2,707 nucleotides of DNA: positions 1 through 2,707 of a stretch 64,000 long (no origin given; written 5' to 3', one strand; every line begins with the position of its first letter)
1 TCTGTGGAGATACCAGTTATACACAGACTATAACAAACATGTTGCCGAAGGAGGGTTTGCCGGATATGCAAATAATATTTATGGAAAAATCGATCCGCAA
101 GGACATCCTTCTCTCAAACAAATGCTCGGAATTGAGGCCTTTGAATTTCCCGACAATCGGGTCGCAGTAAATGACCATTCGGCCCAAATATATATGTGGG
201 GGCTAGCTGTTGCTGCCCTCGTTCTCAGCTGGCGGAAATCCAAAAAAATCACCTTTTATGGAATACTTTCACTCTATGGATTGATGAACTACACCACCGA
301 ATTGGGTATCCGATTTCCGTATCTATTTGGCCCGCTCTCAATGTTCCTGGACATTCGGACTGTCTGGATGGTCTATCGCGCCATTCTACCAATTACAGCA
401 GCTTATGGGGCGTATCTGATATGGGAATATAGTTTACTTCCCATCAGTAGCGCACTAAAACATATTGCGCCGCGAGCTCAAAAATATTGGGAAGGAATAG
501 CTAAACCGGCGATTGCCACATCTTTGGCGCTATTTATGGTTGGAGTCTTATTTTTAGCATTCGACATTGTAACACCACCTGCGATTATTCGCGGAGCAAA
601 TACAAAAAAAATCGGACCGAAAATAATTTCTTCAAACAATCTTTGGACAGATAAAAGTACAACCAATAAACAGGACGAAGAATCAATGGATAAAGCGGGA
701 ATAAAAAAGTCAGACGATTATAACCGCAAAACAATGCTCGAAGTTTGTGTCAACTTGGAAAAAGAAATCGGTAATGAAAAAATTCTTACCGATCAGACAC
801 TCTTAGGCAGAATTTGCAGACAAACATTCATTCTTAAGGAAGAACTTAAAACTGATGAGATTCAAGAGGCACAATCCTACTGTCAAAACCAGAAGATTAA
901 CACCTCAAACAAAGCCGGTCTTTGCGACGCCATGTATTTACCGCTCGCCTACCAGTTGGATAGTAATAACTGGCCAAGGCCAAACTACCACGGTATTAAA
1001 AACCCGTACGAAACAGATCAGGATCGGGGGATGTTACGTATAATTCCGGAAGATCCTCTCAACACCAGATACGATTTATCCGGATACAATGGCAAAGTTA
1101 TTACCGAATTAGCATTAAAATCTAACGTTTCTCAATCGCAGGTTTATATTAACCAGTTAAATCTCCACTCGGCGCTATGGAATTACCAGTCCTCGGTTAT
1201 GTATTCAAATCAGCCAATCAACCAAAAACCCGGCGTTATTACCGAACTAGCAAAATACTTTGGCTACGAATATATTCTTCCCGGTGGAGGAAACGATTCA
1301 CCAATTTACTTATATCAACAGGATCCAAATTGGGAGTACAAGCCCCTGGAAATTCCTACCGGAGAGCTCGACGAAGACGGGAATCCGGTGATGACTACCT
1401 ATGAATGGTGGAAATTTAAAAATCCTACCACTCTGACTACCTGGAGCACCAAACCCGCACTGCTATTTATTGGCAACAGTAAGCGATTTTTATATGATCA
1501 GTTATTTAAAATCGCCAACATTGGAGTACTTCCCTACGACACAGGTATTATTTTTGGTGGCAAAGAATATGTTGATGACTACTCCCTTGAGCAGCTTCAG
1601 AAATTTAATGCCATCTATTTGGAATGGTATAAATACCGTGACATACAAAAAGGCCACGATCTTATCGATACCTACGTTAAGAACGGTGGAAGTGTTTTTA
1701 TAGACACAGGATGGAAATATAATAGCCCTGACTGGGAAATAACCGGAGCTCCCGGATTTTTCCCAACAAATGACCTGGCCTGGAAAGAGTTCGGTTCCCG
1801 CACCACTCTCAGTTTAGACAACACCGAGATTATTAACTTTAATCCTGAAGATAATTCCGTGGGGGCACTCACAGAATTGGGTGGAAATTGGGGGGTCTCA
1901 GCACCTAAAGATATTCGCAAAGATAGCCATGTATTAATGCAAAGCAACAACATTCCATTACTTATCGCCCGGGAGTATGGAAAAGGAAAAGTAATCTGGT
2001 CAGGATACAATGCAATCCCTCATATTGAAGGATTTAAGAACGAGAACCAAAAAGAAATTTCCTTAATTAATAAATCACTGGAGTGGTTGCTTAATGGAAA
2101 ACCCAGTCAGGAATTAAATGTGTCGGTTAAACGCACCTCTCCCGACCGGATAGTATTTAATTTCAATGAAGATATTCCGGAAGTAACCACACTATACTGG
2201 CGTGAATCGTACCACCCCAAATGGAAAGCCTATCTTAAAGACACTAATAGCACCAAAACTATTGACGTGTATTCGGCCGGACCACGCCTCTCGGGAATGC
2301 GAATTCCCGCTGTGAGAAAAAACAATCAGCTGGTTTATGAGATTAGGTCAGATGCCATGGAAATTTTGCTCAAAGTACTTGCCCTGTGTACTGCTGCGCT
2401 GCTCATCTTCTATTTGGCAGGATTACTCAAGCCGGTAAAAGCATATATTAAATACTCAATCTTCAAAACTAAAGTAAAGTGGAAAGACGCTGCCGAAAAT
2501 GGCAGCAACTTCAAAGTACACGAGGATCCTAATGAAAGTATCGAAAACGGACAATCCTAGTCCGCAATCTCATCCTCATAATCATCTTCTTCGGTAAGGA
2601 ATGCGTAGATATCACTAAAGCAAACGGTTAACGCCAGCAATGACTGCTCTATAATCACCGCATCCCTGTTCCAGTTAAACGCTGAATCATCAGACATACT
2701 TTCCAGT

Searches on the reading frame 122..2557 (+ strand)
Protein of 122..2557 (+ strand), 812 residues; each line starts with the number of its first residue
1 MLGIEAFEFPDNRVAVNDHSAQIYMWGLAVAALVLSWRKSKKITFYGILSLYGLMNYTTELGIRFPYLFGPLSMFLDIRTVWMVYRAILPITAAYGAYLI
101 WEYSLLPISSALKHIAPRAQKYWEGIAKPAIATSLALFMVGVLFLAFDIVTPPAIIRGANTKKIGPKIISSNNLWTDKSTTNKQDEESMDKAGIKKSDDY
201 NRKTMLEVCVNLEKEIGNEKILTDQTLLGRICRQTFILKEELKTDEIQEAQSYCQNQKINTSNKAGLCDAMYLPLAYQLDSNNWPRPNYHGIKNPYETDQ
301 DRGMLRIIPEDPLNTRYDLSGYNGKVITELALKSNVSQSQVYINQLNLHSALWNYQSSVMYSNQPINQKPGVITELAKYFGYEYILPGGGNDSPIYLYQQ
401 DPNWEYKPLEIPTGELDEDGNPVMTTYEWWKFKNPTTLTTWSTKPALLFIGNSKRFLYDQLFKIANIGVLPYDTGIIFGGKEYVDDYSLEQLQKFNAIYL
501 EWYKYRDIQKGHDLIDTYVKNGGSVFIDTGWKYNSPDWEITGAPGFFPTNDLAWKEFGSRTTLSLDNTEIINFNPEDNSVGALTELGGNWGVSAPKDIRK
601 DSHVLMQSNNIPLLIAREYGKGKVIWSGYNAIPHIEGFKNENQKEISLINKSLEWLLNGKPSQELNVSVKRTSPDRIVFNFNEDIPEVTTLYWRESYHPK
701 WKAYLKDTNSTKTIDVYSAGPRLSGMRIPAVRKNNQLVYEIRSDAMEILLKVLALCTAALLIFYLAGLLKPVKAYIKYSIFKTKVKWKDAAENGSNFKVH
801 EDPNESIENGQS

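Call 17: search_protein_families(library=pfam, proteins=[window:122-2557:+], max_evalue=0.001)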
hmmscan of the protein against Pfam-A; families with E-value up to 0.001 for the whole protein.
window:122-2557:+ (812 aa): 1 family
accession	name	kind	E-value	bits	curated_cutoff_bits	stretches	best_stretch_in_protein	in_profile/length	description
PF10131.15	PTPS_related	-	2.9e-07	29.8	26.4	1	479-530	476-527/621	6-pyruvoyl-tetrahydropterin synthase related domain; membrane protein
